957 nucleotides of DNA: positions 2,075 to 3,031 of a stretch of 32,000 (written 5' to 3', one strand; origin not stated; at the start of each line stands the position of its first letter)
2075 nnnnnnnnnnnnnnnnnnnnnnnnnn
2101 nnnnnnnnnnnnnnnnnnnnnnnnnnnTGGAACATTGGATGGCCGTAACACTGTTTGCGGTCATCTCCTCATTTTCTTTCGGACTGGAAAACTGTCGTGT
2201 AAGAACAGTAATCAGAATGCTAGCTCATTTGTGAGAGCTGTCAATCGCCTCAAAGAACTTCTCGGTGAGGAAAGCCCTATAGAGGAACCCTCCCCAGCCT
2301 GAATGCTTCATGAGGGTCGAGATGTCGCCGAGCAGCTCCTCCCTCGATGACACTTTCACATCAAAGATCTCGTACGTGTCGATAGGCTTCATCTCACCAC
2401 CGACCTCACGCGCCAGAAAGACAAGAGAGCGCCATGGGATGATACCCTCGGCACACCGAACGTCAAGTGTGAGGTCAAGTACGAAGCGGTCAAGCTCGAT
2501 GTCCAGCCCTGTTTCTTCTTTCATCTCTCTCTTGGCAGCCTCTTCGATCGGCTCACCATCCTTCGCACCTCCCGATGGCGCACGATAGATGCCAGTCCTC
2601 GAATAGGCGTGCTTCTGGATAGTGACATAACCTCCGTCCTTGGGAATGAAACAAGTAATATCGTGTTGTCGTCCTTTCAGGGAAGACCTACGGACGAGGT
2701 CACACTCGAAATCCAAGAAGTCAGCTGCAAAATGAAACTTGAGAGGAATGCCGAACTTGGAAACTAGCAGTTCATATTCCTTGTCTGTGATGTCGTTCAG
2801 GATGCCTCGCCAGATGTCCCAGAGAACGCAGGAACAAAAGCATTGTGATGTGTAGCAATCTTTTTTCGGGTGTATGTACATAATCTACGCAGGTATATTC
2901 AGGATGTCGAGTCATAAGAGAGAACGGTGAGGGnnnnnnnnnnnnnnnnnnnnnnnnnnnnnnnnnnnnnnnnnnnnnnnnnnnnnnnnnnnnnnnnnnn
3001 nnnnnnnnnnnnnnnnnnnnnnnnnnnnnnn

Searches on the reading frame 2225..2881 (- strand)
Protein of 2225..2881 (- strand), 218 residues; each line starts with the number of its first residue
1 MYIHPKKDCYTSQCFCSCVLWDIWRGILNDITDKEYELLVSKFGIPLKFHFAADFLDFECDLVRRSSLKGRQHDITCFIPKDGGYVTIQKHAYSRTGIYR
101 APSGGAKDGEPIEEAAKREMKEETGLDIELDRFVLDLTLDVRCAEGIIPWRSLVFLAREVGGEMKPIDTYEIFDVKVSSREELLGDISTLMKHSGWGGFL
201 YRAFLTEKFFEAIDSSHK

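Call 6: search_protein_families(library=pfam, proteins=[window:2225-2881:-], max_evalue=1)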
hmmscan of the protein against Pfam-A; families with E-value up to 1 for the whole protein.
window:2225-2881:- (218 aa): 1 family
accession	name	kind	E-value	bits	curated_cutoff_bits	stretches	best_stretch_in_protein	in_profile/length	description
PF00293.34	NUDIX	-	1.9e-11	44.5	21.1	1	77-183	8-118/134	NUDIX domain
